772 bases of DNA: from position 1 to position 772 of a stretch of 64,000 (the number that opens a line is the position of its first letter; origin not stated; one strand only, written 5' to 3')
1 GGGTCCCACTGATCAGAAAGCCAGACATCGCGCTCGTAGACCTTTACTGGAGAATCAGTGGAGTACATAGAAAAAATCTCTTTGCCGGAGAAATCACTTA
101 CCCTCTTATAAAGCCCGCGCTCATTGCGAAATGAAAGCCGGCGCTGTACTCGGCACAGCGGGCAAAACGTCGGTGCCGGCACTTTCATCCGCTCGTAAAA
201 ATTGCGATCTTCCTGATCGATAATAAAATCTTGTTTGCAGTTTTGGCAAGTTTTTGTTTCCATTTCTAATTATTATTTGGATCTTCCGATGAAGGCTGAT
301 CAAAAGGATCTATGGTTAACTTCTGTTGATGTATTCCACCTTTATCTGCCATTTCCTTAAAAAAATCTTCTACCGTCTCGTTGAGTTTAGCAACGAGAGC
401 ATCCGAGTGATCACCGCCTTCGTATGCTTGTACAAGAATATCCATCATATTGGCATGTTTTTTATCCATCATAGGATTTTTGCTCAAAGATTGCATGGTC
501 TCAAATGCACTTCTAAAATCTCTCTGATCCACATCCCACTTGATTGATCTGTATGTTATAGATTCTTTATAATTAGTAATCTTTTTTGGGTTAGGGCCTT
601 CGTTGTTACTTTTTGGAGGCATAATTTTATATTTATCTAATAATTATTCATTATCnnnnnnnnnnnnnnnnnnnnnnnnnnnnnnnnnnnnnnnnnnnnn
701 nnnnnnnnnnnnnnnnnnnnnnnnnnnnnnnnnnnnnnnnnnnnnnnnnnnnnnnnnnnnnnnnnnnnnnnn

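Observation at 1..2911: Tandem paralogous Cys-rich zinc-ribbon proteins bracketing a small Ser-hydrolase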

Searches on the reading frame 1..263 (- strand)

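Call 5: search_protein_families(library=pfam, proteins=[window:1-263:-], max_evalue=1)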
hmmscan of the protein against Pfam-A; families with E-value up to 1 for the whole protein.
window:1-263:- (87 aa): 4 families
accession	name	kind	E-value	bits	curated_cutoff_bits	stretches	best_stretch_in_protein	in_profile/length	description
PF13451.12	zf_Tbcl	-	0.00014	22.2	24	1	3-42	4-44/48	Probable treble clef domain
PF24921.1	RING_XB3-XBAT31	-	0.066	13.7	50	1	5-39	21-53/57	E3 ubiquitin-protein ligase XB3/XBAT31 RING finger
PF14205.11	Cys_rich_KTR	-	0.22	11.8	25.5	0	31-42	27-38/54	Cysteine-rich KTR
PF23145.1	Zf_2nd_IFT121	-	0.75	10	25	0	4-40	17-43/45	IFT121, second zinc finger domain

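Call 6: search_protein_families(library=ncbifam, proteins=[window:1-263:-], max_evalue=1)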
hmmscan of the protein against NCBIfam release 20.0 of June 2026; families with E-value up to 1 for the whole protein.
window:1-263:- (87 aa): 4 families
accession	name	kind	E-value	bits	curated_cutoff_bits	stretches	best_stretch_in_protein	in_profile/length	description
NF047702.1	LIC10965_fam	subfamily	0.12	12.7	130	1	24-66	41-84/104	LIC10965 family protein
NF040949.1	minchrom_main_MCM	domain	0.24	9.6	940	1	5-52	134-179/682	minichromosome maintenance protein MCM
NF052237.1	biotin_BsaP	equivalog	0.26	11.3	39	1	6-39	2-34/53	biotin synthase auxiliary protein BsaP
NF001753.0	PRK00481.1-3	subfamily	0.97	8.3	243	0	3-38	122-156/252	NAD-dependent protein deacylase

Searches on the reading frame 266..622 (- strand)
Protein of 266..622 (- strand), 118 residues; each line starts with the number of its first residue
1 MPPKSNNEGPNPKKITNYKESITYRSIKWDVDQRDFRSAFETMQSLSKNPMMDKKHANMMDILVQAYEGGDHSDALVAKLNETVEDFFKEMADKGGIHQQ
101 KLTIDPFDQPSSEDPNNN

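Call 5: search_protein_families(library=pfam, proteins=[window:266-622:-], max_evalue=1)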
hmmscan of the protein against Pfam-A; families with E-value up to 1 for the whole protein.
window:266-622:- (118 aa): 1 family
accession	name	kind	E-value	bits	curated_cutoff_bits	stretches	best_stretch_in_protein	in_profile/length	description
PF08928.15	PoNi_N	-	0.036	14.6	22.4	1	15-91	7-85/117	PoNe immunity protein (PoNi), N-terminal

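Call 6: search_protein_families(library=ncbifam, proteins=[window:266-622:-], max_evalue=1)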
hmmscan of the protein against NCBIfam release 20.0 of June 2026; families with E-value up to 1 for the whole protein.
window:266-622:- (118 aa): 0 families

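Call 41: search_protein_families(library=padloc, proteins=[window:266-622:-], max_evalue=1)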
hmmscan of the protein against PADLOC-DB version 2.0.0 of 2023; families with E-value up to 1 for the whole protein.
window:266-622:- (118 aa): 1 family
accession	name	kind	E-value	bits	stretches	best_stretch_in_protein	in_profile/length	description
PDLC02831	DpdD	-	0.0011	15.4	1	24-78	170-222/755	DpdD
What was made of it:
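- On Known anti-phage defence systems (PADLOC): The 118-aa ORF has only a marginal DpdD hit (E = 1.1e-3) (call 41).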

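Call 42: search_protein_families(library=phrogs, proteins=[window:266-622:-], max_evalue=1)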
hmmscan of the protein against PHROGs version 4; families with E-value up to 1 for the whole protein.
window:266-622:- (118 aa): 1 family
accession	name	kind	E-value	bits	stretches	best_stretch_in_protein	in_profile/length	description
phrog_33568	-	unknown function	0.039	14.5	1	40-104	79-143/203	-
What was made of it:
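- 266..622 (-): 118-aa orphan ORF between the hydrolase and the second family gene. No Pfam, NCBIfam or PHROG match of note (calls 5, 6, 42).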
